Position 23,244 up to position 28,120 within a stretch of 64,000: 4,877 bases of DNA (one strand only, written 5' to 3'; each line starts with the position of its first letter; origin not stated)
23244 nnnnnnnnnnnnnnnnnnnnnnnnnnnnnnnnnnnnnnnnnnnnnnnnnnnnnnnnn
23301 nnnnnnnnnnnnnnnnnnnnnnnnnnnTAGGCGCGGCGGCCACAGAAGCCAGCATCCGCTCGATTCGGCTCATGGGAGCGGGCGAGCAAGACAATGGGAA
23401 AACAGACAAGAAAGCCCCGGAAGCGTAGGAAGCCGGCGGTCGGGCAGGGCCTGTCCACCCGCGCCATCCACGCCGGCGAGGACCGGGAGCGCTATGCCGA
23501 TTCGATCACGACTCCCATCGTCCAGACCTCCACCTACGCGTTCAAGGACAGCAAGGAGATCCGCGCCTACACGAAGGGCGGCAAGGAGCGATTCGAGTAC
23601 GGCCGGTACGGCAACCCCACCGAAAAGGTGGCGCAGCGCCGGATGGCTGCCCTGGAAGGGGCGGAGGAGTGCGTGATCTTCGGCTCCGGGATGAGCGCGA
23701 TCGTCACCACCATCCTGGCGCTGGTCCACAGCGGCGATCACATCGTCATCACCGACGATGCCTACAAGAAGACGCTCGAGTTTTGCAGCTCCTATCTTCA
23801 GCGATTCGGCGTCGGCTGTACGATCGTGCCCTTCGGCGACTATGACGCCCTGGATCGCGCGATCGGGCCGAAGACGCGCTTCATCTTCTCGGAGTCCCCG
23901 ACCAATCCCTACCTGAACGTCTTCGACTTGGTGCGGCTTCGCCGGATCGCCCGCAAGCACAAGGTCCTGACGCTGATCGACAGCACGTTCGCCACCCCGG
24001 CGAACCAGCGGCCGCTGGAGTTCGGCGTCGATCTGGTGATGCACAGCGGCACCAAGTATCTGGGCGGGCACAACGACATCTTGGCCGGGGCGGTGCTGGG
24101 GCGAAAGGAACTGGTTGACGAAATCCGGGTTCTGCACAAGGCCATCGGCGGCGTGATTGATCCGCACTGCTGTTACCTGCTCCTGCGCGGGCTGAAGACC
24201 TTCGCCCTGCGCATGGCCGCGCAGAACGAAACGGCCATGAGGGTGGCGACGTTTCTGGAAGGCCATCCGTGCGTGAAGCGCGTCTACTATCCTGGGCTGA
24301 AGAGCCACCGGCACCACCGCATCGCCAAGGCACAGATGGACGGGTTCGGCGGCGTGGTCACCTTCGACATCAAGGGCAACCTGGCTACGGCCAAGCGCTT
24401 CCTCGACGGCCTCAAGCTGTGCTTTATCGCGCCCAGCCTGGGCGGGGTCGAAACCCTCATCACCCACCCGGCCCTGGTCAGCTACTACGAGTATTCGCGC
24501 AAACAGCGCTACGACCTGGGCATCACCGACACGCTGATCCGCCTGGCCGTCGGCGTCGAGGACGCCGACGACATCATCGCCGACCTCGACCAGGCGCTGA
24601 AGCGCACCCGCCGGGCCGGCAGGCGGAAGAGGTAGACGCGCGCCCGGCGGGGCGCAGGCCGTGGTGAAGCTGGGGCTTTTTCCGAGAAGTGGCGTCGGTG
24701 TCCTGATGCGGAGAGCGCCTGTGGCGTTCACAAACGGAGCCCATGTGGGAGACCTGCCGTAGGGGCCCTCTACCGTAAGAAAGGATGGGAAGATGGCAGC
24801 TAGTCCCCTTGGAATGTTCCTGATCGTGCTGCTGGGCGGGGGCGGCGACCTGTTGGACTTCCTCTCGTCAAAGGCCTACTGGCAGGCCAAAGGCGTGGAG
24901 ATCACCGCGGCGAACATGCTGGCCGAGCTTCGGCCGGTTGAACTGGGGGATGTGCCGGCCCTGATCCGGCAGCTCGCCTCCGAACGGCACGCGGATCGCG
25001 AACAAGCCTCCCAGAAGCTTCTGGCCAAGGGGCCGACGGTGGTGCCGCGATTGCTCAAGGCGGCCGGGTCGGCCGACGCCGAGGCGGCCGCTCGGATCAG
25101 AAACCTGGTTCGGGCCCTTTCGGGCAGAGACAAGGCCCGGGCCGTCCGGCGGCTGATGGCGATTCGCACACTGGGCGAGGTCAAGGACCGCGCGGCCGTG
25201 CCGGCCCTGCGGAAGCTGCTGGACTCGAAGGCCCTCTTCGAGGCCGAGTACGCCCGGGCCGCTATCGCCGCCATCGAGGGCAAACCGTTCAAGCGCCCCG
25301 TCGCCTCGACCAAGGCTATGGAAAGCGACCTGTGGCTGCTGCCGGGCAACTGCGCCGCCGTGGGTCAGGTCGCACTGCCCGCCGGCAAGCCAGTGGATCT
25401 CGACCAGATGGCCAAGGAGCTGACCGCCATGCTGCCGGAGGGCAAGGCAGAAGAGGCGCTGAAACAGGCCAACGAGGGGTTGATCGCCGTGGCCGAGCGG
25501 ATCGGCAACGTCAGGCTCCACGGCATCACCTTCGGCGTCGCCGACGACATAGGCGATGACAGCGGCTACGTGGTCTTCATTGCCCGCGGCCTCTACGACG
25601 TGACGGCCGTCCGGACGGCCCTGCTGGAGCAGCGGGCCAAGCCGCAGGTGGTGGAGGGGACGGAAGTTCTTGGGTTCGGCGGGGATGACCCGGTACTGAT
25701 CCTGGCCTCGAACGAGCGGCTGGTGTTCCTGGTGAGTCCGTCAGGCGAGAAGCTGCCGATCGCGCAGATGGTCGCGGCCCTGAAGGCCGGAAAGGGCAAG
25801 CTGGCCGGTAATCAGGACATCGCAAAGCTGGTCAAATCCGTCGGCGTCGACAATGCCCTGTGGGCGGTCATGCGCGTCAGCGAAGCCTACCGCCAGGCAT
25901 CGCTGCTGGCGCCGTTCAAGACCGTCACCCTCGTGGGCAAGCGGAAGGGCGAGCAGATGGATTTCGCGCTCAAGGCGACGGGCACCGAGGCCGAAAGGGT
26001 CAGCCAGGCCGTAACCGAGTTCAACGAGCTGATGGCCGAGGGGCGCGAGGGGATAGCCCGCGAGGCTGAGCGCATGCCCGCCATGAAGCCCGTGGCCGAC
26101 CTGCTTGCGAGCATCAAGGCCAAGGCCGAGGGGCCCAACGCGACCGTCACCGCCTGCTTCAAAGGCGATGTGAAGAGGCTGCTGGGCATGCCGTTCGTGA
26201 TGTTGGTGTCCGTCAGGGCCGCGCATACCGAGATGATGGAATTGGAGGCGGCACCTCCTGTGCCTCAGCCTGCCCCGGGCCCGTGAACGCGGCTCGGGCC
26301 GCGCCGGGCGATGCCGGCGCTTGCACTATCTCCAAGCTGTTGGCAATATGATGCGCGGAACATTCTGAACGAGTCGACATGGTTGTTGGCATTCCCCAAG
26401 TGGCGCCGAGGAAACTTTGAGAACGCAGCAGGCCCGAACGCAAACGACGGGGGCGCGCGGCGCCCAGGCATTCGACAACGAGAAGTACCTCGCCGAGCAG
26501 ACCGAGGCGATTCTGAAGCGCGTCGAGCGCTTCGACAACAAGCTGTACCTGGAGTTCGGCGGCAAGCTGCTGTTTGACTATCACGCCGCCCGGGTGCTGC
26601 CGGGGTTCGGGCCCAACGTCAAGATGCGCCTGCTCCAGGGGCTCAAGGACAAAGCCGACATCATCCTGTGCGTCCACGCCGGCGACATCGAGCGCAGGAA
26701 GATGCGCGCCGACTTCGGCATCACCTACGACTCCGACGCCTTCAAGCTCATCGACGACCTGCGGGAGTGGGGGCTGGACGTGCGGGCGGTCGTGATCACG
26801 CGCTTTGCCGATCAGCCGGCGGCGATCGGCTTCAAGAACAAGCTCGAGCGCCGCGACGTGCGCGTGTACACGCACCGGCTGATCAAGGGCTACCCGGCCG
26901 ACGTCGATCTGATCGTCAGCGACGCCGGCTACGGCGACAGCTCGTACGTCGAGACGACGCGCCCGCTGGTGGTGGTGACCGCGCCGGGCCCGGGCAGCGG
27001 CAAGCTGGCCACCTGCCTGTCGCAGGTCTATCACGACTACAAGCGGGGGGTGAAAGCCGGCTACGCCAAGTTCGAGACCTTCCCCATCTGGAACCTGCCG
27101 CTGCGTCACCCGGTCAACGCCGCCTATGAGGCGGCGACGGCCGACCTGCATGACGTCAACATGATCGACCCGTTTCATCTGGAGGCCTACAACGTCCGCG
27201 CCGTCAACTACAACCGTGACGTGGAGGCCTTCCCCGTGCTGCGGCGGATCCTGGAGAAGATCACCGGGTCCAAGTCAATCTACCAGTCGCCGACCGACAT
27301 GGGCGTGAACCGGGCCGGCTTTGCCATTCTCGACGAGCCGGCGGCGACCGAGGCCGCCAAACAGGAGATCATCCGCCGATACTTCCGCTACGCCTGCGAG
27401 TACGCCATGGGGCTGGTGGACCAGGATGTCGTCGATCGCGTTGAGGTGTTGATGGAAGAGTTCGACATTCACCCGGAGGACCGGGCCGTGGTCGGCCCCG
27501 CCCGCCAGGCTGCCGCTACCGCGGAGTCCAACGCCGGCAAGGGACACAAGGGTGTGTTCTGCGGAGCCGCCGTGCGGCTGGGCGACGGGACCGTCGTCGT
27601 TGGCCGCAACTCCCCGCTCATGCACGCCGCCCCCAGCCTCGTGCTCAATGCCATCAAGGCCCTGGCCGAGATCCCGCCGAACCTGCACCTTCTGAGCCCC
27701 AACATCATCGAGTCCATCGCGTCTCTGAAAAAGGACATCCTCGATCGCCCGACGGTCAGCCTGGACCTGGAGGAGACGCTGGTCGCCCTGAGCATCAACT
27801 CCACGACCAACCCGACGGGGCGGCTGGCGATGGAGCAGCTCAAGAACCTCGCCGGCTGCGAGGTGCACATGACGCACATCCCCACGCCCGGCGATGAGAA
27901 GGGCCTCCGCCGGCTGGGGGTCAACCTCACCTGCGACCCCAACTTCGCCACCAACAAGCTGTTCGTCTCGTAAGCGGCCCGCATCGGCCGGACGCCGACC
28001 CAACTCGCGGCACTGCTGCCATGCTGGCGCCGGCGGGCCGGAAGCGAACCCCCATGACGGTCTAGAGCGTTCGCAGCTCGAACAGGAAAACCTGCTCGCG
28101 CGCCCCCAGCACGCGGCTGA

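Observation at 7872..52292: Three full-length paralogs of an unnamed ~643-668 aa transglutaminase-core + Asp-box protein within 45 kb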

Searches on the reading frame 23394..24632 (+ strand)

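Call 17: search_protein_families(library=pfam, proteins=[window:23394-24632:+], max_evalue=0.001)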
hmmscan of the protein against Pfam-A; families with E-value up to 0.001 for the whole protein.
window:23394-24632:+ (413 aa): 4 families
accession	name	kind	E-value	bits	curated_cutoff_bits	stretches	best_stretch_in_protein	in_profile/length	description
PF01053.26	Cys_Met_Meta_PP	-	1e-139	465.8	27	1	21-403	1-381/381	Cys/Met metabolism PLP-dependent enzyme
PF00155.27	Aminotran_1_2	-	2.2e-09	37.4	19.7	1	70-247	36-244/361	Aminotransferase class I and II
PF00266.25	Aminotran_5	-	4.4e-06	26.4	21.5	1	91-245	59-222/371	Aminotransferase class-V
PF03841.19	SelA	-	0.00042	19.9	22.8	1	202-245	194-234/367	L-seryl-tRNA selenium transferase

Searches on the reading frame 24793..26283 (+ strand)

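Call 17: search_protein_families(library=pfam, proteins=[window:24793-26283:+], max_evalue=0.001)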
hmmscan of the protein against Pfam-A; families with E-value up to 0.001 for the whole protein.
window:24793-26283:+ (497 aa): 1 family
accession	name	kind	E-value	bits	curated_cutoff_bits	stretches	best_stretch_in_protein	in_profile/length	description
PF03130.22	HEAT_PBS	-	0.00025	21.7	20.9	0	120-144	2-26/27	PBS lyase HEAT-like repeat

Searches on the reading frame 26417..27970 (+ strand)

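Call 17: search_protein_families(library=pfam, proteins=[window:26417-27970:+], max_evalue=0.001)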
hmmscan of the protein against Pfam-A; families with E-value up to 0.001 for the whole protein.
window:26417-27970:+ (518 aa): 2 families
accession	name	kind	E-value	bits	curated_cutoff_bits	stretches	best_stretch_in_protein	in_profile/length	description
PF08903.17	DUF1846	-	2e-168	559.8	27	1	18-349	2-332/333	Domain of unknown function DUF1846, N-terminal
PF20921.3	DUF1846_C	-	1.4e-51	174.7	27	1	354-516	1-153/153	Domain of unknown function DUF1846, C-terminal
